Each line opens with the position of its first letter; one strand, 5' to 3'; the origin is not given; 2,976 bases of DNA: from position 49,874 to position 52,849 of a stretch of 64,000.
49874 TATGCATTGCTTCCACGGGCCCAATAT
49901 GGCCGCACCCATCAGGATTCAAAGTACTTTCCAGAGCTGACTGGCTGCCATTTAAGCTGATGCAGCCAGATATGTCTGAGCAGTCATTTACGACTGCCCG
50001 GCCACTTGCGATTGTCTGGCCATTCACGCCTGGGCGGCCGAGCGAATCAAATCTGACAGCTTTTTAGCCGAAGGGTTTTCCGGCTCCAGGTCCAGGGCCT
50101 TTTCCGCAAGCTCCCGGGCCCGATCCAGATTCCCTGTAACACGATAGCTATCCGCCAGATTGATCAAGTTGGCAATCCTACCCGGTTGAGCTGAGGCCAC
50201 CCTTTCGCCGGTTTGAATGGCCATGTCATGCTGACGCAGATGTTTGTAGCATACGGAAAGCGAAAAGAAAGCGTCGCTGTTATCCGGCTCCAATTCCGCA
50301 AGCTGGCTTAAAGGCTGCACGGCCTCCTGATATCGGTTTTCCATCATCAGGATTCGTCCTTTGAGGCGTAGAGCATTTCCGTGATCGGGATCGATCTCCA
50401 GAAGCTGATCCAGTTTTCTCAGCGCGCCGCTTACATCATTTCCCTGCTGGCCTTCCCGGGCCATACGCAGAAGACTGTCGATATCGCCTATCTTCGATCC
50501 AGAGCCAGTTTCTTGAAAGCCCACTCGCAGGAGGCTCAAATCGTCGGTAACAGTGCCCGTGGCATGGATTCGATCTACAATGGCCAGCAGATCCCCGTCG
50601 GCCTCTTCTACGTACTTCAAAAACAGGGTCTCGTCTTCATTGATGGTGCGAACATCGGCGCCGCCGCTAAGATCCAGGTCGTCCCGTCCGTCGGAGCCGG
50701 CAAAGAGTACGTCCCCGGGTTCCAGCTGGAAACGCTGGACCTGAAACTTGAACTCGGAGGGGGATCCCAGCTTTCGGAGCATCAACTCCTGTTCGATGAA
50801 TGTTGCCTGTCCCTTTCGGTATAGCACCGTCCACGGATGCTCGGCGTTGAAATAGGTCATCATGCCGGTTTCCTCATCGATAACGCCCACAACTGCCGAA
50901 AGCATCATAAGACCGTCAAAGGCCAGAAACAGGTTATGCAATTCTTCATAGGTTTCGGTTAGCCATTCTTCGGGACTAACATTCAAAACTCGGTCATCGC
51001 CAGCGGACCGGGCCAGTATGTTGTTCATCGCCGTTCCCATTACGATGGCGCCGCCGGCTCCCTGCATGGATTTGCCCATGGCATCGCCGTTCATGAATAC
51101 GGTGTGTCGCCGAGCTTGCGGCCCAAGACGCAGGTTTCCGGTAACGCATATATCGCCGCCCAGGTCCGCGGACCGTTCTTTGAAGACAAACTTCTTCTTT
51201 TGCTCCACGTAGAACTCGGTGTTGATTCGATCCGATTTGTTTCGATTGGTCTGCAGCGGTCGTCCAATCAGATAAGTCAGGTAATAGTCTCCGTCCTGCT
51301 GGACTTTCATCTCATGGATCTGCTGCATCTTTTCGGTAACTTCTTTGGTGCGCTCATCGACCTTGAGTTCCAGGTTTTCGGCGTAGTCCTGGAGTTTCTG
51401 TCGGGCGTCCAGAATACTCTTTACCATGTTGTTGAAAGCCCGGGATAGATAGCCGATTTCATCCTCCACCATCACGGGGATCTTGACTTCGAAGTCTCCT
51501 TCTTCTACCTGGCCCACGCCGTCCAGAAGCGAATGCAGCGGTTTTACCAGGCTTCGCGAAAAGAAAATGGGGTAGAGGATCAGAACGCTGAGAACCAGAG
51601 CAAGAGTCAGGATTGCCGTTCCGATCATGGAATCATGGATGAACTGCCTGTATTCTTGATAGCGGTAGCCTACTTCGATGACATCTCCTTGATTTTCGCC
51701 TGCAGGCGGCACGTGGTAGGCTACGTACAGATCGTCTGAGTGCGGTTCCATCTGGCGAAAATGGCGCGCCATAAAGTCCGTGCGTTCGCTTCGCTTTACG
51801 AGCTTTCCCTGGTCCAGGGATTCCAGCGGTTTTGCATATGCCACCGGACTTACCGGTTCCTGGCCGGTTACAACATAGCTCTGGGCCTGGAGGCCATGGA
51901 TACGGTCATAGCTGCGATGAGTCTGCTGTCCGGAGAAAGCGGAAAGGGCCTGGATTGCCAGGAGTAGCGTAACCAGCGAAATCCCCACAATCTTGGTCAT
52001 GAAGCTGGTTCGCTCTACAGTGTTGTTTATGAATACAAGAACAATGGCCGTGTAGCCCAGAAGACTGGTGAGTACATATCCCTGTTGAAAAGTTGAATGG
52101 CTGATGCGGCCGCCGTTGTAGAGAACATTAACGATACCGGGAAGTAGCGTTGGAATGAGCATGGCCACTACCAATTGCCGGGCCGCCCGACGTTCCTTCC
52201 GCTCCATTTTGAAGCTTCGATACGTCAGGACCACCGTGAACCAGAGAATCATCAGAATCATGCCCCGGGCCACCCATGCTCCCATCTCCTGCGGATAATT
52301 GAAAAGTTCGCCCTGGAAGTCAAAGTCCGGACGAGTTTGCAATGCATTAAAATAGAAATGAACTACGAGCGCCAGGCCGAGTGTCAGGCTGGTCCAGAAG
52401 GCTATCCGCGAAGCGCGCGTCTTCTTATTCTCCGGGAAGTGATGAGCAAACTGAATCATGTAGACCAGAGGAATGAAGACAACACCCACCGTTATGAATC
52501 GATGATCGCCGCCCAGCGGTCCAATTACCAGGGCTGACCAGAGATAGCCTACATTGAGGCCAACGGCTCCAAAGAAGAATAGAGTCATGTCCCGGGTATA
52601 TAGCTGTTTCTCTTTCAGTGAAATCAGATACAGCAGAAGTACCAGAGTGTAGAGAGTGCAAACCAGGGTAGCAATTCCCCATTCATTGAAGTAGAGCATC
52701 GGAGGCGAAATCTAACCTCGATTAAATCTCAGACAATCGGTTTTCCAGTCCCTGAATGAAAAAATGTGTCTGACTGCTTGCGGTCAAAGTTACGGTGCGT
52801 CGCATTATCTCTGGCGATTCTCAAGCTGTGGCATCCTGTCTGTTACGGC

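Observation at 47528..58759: Peptide ABC transporter operon split by a 7TMR-DISM phosphatase paralog and an oppositely oriented leuA-like gene; the phosphatase is translationally chained to oppDF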

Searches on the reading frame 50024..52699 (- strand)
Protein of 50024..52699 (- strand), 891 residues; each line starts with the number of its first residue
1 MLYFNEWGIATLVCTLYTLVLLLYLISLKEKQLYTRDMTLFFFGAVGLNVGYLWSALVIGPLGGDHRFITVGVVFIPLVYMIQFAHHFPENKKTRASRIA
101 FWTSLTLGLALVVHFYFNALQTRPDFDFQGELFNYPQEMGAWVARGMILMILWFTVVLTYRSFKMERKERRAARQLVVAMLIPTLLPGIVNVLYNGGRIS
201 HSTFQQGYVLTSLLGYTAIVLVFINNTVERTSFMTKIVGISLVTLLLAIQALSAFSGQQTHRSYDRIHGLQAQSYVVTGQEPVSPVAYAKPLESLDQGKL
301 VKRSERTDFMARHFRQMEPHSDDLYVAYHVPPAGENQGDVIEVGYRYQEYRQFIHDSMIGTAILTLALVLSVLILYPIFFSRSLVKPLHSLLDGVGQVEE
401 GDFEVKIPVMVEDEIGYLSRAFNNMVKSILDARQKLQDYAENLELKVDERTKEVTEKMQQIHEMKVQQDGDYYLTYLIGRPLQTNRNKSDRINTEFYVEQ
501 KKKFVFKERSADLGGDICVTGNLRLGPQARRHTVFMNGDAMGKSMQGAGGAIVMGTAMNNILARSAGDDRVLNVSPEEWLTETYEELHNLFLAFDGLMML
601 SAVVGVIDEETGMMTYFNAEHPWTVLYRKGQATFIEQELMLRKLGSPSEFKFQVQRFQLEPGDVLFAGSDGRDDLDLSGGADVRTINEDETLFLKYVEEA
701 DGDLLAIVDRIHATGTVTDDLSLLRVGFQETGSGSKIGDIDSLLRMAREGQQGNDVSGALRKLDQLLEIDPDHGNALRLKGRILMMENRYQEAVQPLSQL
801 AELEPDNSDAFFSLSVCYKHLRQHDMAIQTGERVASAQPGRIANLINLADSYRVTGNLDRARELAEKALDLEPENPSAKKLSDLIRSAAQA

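Call 3: search_protein_families(library=pfam, proteins=[window:50024-52699:-])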
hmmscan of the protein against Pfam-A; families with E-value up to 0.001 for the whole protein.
window:50024-52699:- (891 aa): 16 families
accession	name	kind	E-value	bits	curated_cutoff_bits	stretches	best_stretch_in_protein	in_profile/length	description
PF07228.17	SpoIIE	-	1.4e-28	100.6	25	1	531-727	3-190/192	Stage II sporulation protein E (SpoIIE)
PF07719.23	TPR_2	-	1.1e-13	50.6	27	1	845-875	4-34/34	Tetratricopeptide repeat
PF14559.12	TPR_19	-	1.5e-12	48.1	25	1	755-809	6-60/68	Tetratricopeptide repeat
PF13432.12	TPR_16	-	1.6e-12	48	32.7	1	746-800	3-57/65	Tetratricopeptide repeat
PF13431.12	TPR_17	-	1e-11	44.6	24.4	0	800-829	5-34/34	Tetratricopeptide repeat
PF00672.30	HAMP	-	1.5e-11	44.9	25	1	379-429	1-51/53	HAMP domain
PF13428.12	TPR_14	-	2e-09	37.6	23.5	0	845-878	4-37/44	Tetratricopeptide repeat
PF14853.12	Fis1_TPR_C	-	1.2e-07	32.2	25.3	0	856-888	15-47/53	Fis1 C-terminal tetratricopeptide repeat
PF13414.12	TPR_11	-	2.2e-07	30.9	26.8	0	781-814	1-34/42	TPR repeat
PF00515.34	TPR_1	-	2.3e-07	30.7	27.8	0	846-875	5-34/34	Tetratricopeptide repeat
PF13181.12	TPR_8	-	5.1e-07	29.8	25.7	0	845-875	4-34/34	Tetratricopeptide repeat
PF13424.12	TPR_12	-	7.9e-06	26.4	30.1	0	844-871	4-32/77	Tetratricopeptide repeat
PF12895.13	ANAPC3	-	8.6e-06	26.4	27.2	0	822-878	3-58/82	Anaphase-promoting complex, cyclosome, subunit 3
PF13174.12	TPR_6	-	9.4e-06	26.4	26.3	0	846-874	4-32/33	Tetratricopeptide repeat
PF13371.12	TPR_9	-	1.8e-05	25.1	35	0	754-810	9-65/73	Tetratricopeptide repeat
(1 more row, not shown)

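Call 4: search_protein_families(library=ncbifam, proteins=[window:50024-52699:-])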
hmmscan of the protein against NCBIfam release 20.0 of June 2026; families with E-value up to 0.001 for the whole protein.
window:50024-52699:- (891 aa): 31 families (the best 25 are shown)
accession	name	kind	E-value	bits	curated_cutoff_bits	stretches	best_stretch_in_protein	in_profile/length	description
NF038263.1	prot_phos_SiaA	equivalog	2.9e-14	52.6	700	1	352-495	301-438/658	biofilm regulation protein phosphatase SiaA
NF040959.1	MamA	equivalog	1.4e-13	50.8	200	1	739-872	70-203/204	magnetosome protein MamA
TIGR02917.1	PEP_TPR_lipo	equivalog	6.4e-13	47.5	312.2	2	740-815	159-234/899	XrtA/PEP-CTERM system TPR-repeat protein PrsT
NF008184.0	PRK10935.1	equivalog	4.2e-11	42.2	553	1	347-460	139-246/565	nitrate/nitrite two-component system sensor histidine kinase NarQ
NF033092.0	HK_WalK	equivalog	2.4e-10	39.6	725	1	358-439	177-256/594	cell wall metabolism sensor histidine kinase WalK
NF053592.1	HK_near_YfiR_like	equivalog_domain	2.2e-09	37.2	194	1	316-429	110-221/223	sensor histidine kinase, YfiR-like protein-associated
NF011874.0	PRK15347.1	equivalog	2.1e-08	32.7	852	1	359-461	299-391/921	two component system sensor kinase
TIGR02552.1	LcrH_SycD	equivalog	2.2e-08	33.9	104.8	1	763-887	7-131/136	SycD/LcrH family type III secretion system chaperone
NF058645.1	MCPCtpMPsAe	equivalog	6.3e-08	31.8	900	1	361-460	205-307/558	methyl-accepting chemotaxis protein CtpM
NF007837.0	PRK10549.1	equivalog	6.7e-08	31.7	603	1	363-440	169-244/466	envelope stress sensor histidine kinase BaeS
NF008757.0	PRK11788.1-5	equivalog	1.8e-07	30.6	363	1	746-886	186-326/388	lipopolysaccharide assembly protein LapB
NF012163.2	BaeS_SmeS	equivalog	2.6e-07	30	500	1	363-436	169-240/457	sensor histidine kinase efflux regulator BaeS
TIGR02956.1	TMAO_torS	equivalog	1.4e-06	26.7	676.5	1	358-460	330-442/967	TMAO reductase system sensor histidine kinase/response regulator TorS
NF040691.1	MtrAB_MtrB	equivalog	2.8e-06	26.6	450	1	357-440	185-268/507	MtrAB system histidine kinase MtrB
NF008312.0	PRK11100.1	equivalog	4.9e-06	25.6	356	1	316-443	140-263/477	two-component system sensor histidine kinase CreC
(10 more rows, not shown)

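Call 9: find_encoding_contigs(protein=window:50027-52699:-, flank=10000, max_places=6)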
Protein window:50027-52699:- (891 aa): 24 contigs read that carry it; 1 place shown.
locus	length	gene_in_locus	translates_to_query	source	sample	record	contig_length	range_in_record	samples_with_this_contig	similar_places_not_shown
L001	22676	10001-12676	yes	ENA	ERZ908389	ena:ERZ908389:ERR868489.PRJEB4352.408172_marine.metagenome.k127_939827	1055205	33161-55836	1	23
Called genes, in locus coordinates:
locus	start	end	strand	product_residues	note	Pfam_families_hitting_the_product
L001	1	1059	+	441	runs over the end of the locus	PF00072:Response_reg, PF20161:VpsR (faint), PF02518:HATPase_c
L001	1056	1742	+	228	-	PF00072:Response_reg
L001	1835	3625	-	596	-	PF00496:SBP_bac_5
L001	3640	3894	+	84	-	-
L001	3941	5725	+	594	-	PF00496:SBP_bac_5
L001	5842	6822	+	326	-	PF00528:BPD_transp_1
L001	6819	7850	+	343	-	PF00528:BPD_transp_1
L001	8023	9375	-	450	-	PF00682:HMGL-like, PF22615:IPMS_D2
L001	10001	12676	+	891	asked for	PF00515:TPR_1 (faint), PF07719:TPR_2 (faint), PF00672:HAMP, PF07228:SpoIIE, PF13174:TPR_6 (faint), PF13371:TPR_9 (faint), PF13414:TPR_11 (faint), PF14559:TPR_19 (weak), +7 more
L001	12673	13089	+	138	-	-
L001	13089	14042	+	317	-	PF00005:ABC_tran, PF13304:AAA_21 (weak), PF08352:oligo_HPY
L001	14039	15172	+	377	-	PF00005:ABC_tran, PF08352:oligo_HPY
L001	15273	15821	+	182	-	PF00877:NLPC_P60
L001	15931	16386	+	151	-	PF14588:YjgF_endoribonc, PF01042:Ribonuc_L-PSP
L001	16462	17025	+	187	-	-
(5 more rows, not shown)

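Call 10: find_homologous_proteins(query=window:50027-52699:-)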
Query window:50027-52699:- (891 aa): 119 proteins with E <= 0.001 among 8000 candidates.
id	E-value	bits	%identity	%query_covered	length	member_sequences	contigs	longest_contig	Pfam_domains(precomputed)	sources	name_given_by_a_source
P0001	0.0e+0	2007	100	100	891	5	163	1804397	PF14853.13,PF13431.13,PF13414.13,PF13428.13,PF14559.13,PF00672.31,PF13371.13,PF00515.35,PF12895.14,PF13424.13,PF13432.13,PF13181.13,PF07228.18,PF07719.24,PF13174.13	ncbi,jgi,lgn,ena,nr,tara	ncbi:MAG: stage II sporulation protein E [Spirochaetaceae bacterium]|nr:stage II sporulation protein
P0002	0.0e+0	1688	83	99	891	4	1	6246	PF14853.13,PF13431.13,PF25062.2,PF13414.13,PF13428.13,PF14559.13,PF00672.31,PF13371.13,PF00515.35,PF12895.14,PF13432.13,PF13181.13,PF07228.18,PF07719.24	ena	-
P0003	0.0e+0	1680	82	99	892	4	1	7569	PF14853.13,PF13431.13,PF23914.2,PF13414.13,PF13428.13,PF14559.13,PF00672.31,PF13371.13,PF00515.35,PF12895.14,PF13424.13,PF21033.5,PF13432.13,PF13181.13,PF07228.18,PF07719.24,PF13174.13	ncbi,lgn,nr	ncbi:MAG: SpoIIE family protein phosphatase [Leptospiraceae bacterium]|nr:SpoIIE family protein phos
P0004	0.0e+0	1656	81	99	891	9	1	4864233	PF13431.13,PF13414.13,PF13428.13,PF14559.13,PF00672.31,PF13371.13,PF00515.35,PF12895.14,PF21033.5,PF13432.13,PF13181.13,PF07228.18,PF07719.24,PF13174.13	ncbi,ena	-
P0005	0.0e+0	1579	78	99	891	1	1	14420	PF14853.13,PF13431.13,PF25062.2,PF13414.13,PF13428.13,PF14559.13,PF00672.31,PF00515.35,PF12895.14,PF13424.13,PF21033.5,PF13432.13,PF13181.13,PF07228.18,PF07719.24,PF13174.13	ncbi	-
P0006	0.0e+0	1508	74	99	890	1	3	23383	PF14853.13,PF13431.13,PF23914.2,PF13414.13,PF13428.13,PF14559.13,PF00672.31,PF13371.13,PF00515.35,PF12895.14,PF13432.13,PF13181.13,PF07228.18,PF07719.24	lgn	-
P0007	0.0e+0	1477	76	94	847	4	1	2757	PF14559.13,PF00672.31,PF14853.13,PF13431.13,PF00515.35,PF12895.14,PF13432.13,PF13428.13,PF07228.18,PF07719.24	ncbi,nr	ncbi:MAG: SpoIIE family protein phosphatase, partial [Leptospiraceae bacterium]|nr:SpoIIE family pro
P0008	6.8e-294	996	52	100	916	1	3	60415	PF13431.13,PF13414.13,PF13428.13,PF14559.13,PF00672.31,PF00515.35,PF12895.14,PF13424.13,PF21033.5,PF13432.13,PF13181.13,PF07228.18,PF07719.24,PF13174.13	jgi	-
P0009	1.2e-280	952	51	99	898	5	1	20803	PF14559.13,PF00672.31,PF13432.13,PF13428.13,PF16927.12,PF07228.18,PF07719.24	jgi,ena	-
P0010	1.9e-280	951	51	98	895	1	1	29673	PF13431.13,PF13428.13,PF14559.13,PF00672.31,PF00515.35,PF12895.14,PF13424.13,PF21033.5,PF13432.13,PF13181.13,PF07228.18,PF07719.24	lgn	-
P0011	1.6e-275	935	49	100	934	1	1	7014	PF14559.13,PF00672.31,PF14853.13,PF23914.2,PF13424.13,PF21033.5,PF13432.13,PF13428.13,PF13181.13,PF07228.18,PF07719.24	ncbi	-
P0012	6.3e-275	933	50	99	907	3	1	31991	PF13431.13,PF13414.13,PF13428.13,PF14559.13,PF00672.31,PF00515.35,PF13424.13,PF13432.13,PF13181.13,PF07228.18,PF07719.24,PF13174.13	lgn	-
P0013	1.8e-270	918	48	100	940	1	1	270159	PF14559.13,PF00672.31,PF13424.13,PF13428.13,PF13181.13,PF07228.18,PF07719.24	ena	-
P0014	1.6e-266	905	49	100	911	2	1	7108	PF14559.13,PF00672.31,PF13414.13,PF00515.35,PF13424.13,PF13432.13,PF13428.13,PF13181.13,PF07228.18,PF07719.24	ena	-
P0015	1.7e-264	898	48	99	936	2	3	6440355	PF14559.13,PF00672.31,PF13414.13,PF00515.35,PF13424.13,PF21033.5,PF13432.13,PF13428.13,PF13181.13,PF07228.18,PF07719.24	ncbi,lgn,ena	-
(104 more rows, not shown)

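Call 13: find_related_loci(query=A1, collection=genome_contigs, flank=10000)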
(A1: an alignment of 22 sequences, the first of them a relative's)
Query A1 (891 aa) in genome_contigs; peptide patterns used: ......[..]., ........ (x = any residue, [..] = any of these).
594 stretches matched a pattern (row limit reached: there are more); 586 encode a relative of the query (tblastn E <= 1e-3); the best 80 are kept; 77 distinct loci.
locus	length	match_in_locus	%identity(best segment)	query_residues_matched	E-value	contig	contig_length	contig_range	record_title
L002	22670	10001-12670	83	1-885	0e+0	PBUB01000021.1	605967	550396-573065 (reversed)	MAG: Spirochaetaceae bacterium isolate NP47 MHASMcontig_532198, whole genome shotgun sequence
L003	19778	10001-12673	81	1-885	0e+0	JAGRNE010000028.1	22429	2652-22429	MAG: Leptospiraceae bacterium isolate HKST-UBA09 NODE_28_length_22429_cov_3.782078, whole genome shotgun sequence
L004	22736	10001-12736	50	1-891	0e+0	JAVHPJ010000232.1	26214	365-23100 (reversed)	MAG: Leptospirales bacterium isolate WB01no18_61_14 NODE_892_length_26214_cov_7.538514, whole genome shotgun sequence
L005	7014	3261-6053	49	1-887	0e+0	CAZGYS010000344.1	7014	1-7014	MAG TPA_asm: uncultured Leptospiraceae bacterium isolate SRP135972_co2_44 genome assembly, contig: NODE_16074_length_701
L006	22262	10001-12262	54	1-734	0e+0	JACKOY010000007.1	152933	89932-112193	MAG: Spirochaetales bacterium isolate HK-STAS-SPIR-1 HK-STAS-SPIR-1_7, whole genome shotgun sequence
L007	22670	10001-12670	52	1-885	0e+0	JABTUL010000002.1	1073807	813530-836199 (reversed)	MAG: Spirochaetales bacterium isolate H5_SPI1 seq002, whole genome shotgun sequence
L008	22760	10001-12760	42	1-887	0e+0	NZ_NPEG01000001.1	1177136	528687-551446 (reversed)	Leptospira haakeii strain ATI7-C-A4 contig_1, whole genome shotgun sequence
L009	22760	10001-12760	43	1-887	0e+0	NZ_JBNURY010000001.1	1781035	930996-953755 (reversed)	Leptospira sp. SA-E8 NODE_1_length_1781035_cov_34.171681_pilon, whole genome shotgun sequence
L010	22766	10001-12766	43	1-887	0e+0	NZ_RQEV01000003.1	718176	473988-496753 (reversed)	Leptospira fluminis strain SCS5 contig_0001, whole genome shotgun sequence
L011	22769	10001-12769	41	1-887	0e+0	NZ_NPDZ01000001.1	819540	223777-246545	Leptospira perolatii strain FH1-B-B1 contig_1, whole genome shotgun sequence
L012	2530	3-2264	45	167-887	0e+0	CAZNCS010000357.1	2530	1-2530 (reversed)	MAG TPA_asm: uncultured Leptospira sp. isolate SRP193066_co2_31 genome assembly, contig: NODE_26170_length_2530_cov_5.34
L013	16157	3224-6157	35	9-891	0e+0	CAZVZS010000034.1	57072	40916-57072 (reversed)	MAG TPA_asm: uncultured Leptospiraceae bacterium isolate SRP090828_co2_25 genome assembly, contig: NODE_207_length_57072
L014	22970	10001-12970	37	1-885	0e+0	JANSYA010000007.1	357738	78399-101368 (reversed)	MAG: bacterium isolate bin.39 k141_204477_length_357738_cov_190.9933, whole genome shotgun sequence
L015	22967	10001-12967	36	1-886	0e+0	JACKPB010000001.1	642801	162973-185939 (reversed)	MAG: Leptospiraceae bacterium isolate HK-STAS-SPIR-4 HK-STAS-SPIR-4_1, whole genome shotgun sequence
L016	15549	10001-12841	38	42-885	0e+0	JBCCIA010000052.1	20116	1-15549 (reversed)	MAG: Spirochaetota bacterium isolate P01_B01_bin.8 k141_3738521_length_20116_cov_11.4478, whole genome shotgun sequence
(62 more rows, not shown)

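Call 17: search_protein_families(library=pfam, proteins=[L002:12721-15102:-, L002:15112-16683:-, L002:16802-17791:-, L003:12776-15124:-, L003:15198-16778:-, L003:16895-17824:-, L002:17186-18055:+, L003:17733-18146:+])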
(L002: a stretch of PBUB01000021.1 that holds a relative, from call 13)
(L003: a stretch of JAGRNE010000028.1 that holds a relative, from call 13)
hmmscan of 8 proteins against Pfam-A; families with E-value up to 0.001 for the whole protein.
L002:12721-15102:- (793 aa): 2 families
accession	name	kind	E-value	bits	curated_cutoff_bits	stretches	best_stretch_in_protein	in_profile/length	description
PF00563.25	EAL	-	7e-53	179.9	31.3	1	528-764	2-236/236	EAL domain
PF00990.26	GGDEF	-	1.3e-05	25.5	23.8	1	341-426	2-92/161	Diguanylate cyclase, GGDEF domain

L002:15112-16683:- (523 aa): 2 families
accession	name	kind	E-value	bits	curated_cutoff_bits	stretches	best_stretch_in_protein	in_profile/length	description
PF00015.26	MCPsignal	-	1.5e-30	106.7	34.6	1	314-453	7-146/172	Methyl-accepting chemotaxis protein (MCP) signalling domain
PF06730.16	FAM92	-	0.00018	21.5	23.6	1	320-448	19-147/225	FAM92 protein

L002:16802-17791:- (329 aa): 11 families
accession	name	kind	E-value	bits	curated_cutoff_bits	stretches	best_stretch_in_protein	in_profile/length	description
PF03446.21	NAD_binding_2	-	3.4e-35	121.9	21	1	35-197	2-159/161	NAD binding domain of 6-phosphogluconate dehydrogenase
PF14833.11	NAD_binding_11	-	1.5e-21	77.3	30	1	201-319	1-120/122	NAD-binding of NADP-dependent 3-hydroxyisobutyrate dehydrogenase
PF03807.23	F420_oxidored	-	6.4e-09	36.7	21.6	1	36-98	3-69/94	NADP oxidoreductase coenzyme F420-dependent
PF02737.24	3HCDH_N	-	1.1e-05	25.9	22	1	36-73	3-40/180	3-hydroxyacyl-CoA dehydrogenase, NAD binding domain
PF02558.23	ApbA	-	1.1e-05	25.6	22.2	1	36-86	2-50/150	Ketopantoate reductase PanE/ApbA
PF13241.12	NAD_binding_7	-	1.7e-05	25.7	22.1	1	31-123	6-96/104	Putative NAD(P)-binding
PF02826.25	2-Hacid_dh_C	-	0.00011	22.1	25.1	1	26-98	30-101/178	D-isomer specific 2-hydroxyacid dehydrogenase, NAD binding domain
PF01488.26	Shikimate_DH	-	0.0004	20.9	24.3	0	30-74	10-55/138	Shikimate / quinate 5-dehydrogenase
PF03435.24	Sacchrp_dh_NADP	-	0.00059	20.6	25.1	0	37-93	3-63/129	Saccharopine dehydrogenase NADP binding domain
PF07991.19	KARI_N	-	0.00074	19.6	20.6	0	32-106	4-77/165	Acetohydroxy acid isomeroreductase, NADPH-binding domain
PF00070.33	Pyr_redox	-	0.00098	20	22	0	37-73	4-39/82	Pyridine nucleotide-disulphide oxidoreductase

L003:12776-15124:- (782 aa): 2 families
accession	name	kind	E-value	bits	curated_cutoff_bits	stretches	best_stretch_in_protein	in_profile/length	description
PF00563.25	EAL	-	9.6e-54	182.7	31.3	1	523-759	2-236/236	EAL domain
PF00990.26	GGDEF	-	9.9e-06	25.9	23.8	1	343-459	2-120/161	Diguanylate cyclase, GGDEF domain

L003:15198-16778:- (526 aa): 1 family
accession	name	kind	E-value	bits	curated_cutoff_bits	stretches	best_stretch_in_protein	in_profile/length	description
PF00015.26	MCPsignal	-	2.3e-31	109.4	34.6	1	317-460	7-150/172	Methyl-accepting chemotaxis protein (MCP) signalling domain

L003:16895-17824:- (309 aa): 7 families
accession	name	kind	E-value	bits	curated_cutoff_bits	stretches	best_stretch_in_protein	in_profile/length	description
PF03446.21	NAD_binding_2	-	5.3e-31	108.2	21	1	17-179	2-159/161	NAD binding domain of 6-phosphogluconate dehydrogenase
PF14833.11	NAD_binding_11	-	1.3e-23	84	30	1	183-302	1-121/122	NAD-binding of NADP-dependent 3-hydroxyisobutyrate dehydrogenase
PF03807.23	F420_oxidored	-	2.3e-07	31.7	21.6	1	17-80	2-69/94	NADP oxidoreductase coenzyme F420-dependent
PF01488.26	Shikimate_DH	-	0.00017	22.1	24.3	1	14-60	12-59/138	Shikimate / quinate 5-dehydrogenase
PF02558.23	ApbA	-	0.00026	21.1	22.2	1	18-64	2-47/150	Ketopantoate reductase PanE/ApbA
PF07991.19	KARI_N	-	0.00051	20.1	20.6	0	16-90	6-79/165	Acetohydroxy acid isomeroreductase, NADPH-binding domain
PF02826.25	2-Hacid_dh_C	-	0.0006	19.7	25.1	1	14-83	36-104/178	D-isomer specific 2-hydroxyacid dehydrogenase, NAD binding domain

L002:17186-18055:+ (289 aa): 0 families

L003:17733-18146:+ (137 aa): 0 families
